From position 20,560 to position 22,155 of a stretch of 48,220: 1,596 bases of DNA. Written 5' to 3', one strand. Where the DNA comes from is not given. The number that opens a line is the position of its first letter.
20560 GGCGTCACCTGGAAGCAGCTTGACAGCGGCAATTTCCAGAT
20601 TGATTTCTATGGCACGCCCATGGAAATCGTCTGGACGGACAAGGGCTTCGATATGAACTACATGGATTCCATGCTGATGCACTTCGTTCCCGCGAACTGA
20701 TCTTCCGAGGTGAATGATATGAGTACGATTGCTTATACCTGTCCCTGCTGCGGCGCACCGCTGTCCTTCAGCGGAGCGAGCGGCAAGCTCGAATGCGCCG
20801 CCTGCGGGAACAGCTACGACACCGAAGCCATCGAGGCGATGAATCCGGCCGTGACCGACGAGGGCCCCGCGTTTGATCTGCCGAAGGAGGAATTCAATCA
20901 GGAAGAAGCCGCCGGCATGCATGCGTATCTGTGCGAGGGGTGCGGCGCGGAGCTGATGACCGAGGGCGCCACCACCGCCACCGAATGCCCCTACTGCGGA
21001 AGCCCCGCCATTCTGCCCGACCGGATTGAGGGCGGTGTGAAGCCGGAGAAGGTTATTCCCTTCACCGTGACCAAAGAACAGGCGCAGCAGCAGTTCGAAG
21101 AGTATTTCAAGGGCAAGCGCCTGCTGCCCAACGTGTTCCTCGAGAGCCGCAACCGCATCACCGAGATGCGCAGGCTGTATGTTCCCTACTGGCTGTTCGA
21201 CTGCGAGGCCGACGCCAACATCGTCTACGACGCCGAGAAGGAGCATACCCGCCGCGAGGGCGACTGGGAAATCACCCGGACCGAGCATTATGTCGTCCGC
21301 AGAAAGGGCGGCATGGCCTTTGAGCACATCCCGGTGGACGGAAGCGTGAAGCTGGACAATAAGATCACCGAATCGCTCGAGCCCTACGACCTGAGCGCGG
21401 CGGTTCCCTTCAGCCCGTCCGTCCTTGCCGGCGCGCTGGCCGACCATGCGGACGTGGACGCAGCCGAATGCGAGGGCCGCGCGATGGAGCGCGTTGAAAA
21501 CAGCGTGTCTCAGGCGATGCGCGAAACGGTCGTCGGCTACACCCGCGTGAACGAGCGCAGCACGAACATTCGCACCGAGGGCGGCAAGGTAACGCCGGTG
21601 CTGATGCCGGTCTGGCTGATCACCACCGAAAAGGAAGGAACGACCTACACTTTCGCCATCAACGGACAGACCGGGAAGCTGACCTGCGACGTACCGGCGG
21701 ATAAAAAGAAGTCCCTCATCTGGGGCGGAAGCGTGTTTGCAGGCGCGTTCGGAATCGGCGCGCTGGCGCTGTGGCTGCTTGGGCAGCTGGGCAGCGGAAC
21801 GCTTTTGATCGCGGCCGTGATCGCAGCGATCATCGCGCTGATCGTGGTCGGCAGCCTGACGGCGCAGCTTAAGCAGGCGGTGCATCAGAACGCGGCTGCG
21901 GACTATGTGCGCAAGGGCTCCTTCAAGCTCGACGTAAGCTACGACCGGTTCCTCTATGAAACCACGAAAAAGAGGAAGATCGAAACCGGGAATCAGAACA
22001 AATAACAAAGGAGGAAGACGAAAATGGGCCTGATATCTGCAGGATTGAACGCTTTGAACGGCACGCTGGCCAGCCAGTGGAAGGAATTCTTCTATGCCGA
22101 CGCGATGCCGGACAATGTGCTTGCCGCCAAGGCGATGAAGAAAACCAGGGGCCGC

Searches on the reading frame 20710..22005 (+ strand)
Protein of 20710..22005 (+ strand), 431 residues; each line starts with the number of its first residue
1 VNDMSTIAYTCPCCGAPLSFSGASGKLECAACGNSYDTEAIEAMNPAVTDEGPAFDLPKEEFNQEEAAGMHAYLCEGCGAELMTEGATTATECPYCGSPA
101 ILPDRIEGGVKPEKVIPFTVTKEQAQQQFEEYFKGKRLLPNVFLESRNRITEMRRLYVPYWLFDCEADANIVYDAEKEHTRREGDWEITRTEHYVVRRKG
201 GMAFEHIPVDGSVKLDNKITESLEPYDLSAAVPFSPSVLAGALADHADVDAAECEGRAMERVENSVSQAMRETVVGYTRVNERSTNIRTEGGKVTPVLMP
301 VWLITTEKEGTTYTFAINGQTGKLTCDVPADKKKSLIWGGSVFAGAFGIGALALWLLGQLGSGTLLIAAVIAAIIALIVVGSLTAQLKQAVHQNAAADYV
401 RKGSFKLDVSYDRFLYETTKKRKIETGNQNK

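Call 5: search_protein_families(library=pfam, proteins=[window:20710-22005:+], max_evalue=0.001)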
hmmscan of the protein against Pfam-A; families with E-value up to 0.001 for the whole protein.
window:20710-22005:+ (431 aa): 1 family
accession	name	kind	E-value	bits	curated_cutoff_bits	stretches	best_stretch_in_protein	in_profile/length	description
PF14319.11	Zn_Tnp_IS91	-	0.00075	19.9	26.3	0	65-98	31-64/90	Transposase zinc-binding domain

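Call 16: search_protein_families(library=padloc, proteins=[window:20710-22005:+], max_evalue=0.001)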
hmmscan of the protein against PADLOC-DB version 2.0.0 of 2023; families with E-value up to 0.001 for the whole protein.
window:20710-22005:+ (431 aa): 0 families

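Call 35: search_protein_families(library=pfam, proteins=[window:20710-22005:+], max_evalue=5)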
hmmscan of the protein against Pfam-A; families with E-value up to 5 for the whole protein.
window:20710-22005:+ (431 aa): 28 families (the best 25 are shown)
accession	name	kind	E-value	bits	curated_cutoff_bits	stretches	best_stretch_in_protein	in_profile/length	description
PF14319.11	Zn_Tnp_IS91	-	0.00075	19.9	26.3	2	65-98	31-64/90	Transposase zinc-binding domain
PF01155.25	HypA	-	0.0027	18.1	28.9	1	73-100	71-96/112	Hydrogenase/urease nickel incorporation, metallochaperone, hypA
PF01383.26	CpcD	-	0.0074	17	27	1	263-296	20-52/55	CpcD/allophycocyanin linker domain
PF03966.22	Trm112p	-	0.024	15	22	1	10-36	9-35/40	Trm112p-like protein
PF13920.12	zf-C3HC4_3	-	0.03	14.6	27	1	70-99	21-45/49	Zinc finger, C3HC4 type (RING finger)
PF03413.25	PepSY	-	0.048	14.4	24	0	300-324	31-56/60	Peptidase propeptide and YPEB domain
PF06677.18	Auto_anti-p27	-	0.048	14.2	24.1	2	80-100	4-25/40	Sjogren's syndrome/scleroderma autoantigen 1 (Autoantigen p27)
PF04433.23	SWIRM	-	0.066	13.9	28.6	1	126-162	12-48/84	SWIRM domain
PF12760.12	Zn_ribbon_IS1595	-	0.083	13.3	25.4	1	10-34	20-45/46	Transposase zinc-ribbon domain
PF18912.6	DZR_2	-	0.13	12.5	27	1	71-100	20-46/56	Double zinc ribbon domain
PF23451.1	Zn_ribbon_PaaD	-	0.13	12.4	27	1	83-99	7-23/53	PaaD zinc beta ribbon domain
PF19134.6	DUF5817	-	0.26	11.7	31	1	75-98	6-29/57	Domain of unknown function (DUF5817)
PF19437.4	VCIP135_N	-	0.31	11.1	27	1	10-46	15-53/169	VCIP135 N-terminal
PF07191.17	Zn_ribbon_6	-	0.36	11.3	25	0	10-40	2-30/67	Double zinc ribbon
PF01780.25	Ribosomal_L37ae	-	0.37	11.4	21.9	0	7-36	32-61/85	Ribosomal L37ae protein family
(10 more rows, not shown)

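Call 43: search_protein_families(library=ncbifam, proteins=[window:20710-22005:+], max_evalue=0.001)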
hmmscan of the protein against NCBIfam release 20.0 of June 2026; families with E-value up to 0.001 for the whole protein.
window:20710-22005:+ (431 aa): 1 family
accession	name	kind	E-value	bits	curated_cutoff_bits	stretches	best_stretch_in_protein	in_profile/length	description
NF011481.0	PRK14890.1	equivalog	0.00053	20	61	0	69-101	6-38/61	putative Zn-ribbon RNA-binding protein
